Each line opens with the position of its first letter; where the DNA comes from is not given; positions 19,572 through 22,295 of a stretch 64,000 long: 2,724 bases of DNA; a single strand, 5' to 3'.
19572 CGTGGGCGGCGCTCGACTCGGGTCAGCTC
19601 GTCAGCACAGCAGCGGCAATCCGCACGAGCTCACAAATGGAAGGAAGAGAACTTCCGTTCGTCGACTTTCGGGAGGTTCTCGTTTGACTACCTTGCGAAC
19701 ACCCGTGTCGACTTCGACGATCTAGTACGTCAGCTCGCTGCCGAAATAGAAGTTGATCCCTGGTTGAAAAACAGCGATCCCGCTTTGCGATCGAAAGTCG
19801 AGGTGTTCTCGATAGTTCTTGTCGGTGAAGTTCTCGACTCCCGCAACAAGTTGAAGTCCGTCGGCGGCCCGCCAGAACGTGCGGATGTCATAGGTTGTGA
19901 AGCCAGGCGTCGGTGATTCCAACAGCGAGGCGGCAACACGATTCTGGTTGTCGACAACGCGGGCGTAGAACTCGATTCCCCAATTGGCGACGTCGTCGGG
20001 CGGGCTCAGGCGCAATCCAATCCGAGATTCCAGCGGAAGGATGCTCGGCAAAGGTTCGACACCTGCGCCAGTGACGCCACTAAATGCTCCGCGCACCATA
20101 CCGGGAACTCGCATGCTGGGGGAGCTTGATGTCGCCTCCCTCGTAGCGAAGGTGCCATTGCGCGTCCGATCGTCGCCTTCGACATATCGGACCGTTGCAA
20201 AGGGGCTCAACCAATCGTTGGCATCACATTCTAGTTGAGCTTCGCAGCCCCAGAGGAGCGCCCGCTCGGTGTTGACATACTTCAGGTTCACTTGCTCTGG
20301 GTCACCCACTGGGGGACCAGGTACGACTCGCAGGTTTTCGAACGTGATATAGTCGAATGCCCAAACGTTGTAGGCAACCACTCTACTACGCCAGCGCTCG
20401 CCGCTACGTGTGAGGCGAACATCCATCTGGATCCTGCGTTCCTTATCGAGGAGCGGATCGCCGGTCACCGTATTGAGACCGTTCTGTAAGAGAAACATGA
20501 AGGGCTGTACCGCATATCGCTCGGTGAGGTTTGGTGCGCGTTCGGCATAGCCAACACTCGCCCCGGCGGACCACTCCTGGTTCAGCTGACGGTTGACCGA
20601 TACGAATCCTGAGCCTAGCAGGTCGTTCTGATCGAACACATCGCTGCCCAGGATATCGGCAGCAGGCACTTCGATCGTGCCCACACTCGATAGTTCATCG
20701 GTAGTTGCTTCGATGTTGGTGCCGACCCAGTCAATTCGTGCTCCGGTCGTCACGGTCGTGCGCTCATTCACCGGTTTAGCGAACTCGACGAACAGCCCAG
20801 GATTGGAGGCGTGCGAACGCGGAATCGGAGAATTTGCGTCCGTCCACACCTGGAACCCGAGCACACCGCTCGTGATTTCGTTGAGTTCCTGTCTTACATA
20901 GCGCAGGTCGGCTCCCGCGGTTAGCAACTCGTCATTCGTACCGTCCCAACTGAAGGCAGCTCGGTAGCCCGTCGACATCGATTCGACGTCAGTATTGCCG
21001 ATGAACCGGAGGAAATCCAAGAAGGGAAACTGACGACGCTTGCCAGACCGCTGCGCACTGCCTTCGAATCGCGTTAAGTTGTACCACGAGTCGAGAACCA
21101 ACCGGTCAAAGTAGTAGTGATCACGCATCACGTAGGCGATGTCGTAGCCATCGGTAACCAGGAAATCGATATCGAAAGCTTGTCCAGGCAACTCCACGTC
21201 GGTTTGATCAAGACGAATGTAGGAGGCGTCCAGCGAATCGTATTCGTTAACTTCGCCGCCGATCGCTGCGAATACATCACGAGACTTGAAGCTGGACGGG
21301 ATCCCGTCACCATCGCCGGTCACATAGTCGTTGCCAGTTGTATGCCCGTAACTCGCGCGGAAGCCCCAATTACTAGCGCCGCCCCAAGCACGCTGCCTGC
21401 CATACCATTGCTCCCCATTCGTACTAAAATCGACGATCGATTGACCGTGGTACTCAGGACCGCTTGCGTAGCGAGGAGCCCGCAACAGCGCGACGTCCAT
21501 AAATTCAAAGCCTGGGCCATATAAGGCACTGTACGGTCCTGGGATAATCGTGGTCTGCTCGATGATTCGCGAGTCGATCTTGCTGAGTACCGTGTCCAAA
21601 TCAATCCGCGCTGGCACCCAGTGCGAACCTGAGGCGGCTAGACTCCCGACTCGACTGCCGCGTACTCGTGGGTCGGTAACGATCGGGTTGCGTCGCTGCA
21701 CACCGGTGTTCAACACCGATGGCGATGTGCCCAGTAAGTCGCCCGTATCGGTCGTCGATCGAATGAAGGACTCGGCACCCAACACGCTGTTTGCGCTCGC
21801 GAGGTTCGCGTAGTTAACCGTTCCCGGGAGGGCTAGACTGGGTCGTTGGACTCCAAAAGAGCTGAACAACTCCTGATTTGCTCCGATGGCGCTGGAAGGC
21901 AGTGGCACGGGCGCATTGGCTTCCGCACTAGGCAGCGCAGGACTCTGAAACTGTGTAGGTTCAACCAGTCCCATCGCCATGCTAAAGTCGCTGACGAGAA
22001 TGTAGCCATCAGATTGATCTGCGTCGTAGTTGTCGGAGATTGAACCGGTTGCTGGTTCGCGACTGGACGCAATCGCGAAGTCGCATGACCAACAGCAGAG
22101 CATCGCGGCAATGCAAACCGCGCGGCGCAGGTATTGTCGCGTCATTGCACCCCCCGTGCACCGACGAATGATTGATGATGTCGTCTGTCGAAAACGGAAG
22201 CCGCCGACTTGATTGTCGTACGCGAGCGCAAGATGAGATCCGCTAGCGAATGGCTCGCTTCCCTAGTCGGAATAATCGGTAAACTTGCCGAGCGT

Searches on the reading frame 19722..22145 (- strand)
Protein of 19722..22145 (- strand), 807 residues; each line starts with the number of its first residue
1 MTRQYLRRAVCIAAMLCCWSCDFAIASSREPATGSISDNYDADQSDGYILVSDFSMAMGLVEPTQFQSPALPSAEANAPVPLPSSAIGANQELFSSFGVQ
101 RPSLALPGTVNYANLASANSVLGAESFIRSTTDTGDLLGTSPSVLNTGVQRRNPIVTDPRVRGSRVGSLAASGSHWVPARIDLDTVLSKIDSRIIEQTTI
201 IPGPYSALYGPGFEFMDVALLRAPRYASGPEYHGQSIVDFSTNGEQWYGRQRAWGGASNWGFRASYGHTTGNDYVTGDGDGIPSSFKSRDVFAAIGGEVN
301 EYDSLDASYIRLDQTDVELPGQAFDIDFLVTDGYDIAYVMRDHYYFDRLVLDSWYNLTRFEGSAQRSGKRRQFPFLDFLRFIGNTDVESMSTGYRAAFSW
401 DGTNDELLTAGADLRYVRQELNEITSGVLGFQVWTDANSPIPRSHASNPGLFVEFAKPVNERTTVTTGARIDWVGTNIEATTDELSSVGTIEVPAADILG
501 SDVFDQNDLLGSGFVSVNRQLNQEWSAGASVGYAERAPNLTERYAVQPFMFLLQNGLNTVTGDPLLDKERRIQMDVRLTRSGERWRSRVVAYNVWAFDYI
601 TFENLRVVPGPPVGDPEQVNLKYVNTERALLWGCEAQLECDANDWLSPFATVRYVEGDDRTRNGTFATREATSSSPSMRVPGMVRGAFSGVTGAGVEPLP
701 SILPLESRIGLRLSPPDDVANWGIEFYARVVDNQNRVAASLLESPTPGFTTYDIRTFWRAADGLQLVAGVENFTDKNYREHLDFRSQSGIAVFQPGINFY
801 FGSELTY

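Call 9: search_protein_families(library=pfam, proteins=[window:19722-22145:-])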
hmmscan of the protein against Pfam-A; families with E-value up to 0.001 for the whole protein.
window:19722-22145:- (807 aa): 1 family
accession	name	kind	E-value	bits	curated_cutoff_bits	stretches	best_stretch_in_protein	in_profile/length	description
PF00593.30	TonB_dep_Rec_b-barrel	-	2.1e-16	61.3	27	1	266-772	13-435/436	TonB dependent receptor-like, beta-barrel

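Call 11: find_encoding_contigs(protein=window:19722-22145:-, flank=10000, max_places=4)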
Protein window:19722-22145:- (807 aa): no gene with exactly this product is on record in the collection.

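Call 46: search_protein_families(library=ncbifam, proteins=[window:19722-22145:-])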
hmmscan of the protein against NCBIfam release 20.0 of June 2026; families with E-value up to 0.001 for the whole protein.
window:19722-22145:- (807 aa): 4 families
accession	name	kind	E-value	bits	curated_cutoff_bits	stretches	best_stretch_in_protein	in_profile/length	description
TIGR01778.1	TonB-copper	equivalog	3.6e-26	92.1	472.45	2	132-665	15-520/637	TonB-dependent copper receptor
TIGR01785.1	TonB-hemin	subfamily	2.8e-20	72.3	316.85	1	435-787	355-663/677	TonB-dependent heme/hemoglobin receptor family protein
TIGR01786.1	TonB-hemlactrns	subfamily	6e-17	61.3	323.75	1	441-798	385-710/719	TonB-dependent hemoglobin/transferrin/lactoferrin family receptor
TIGR01783.1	TonB-siderophor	subfamily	9.5e-06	24.5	223.5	1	712-786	556-628/649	TonB-dependent siderophore receptor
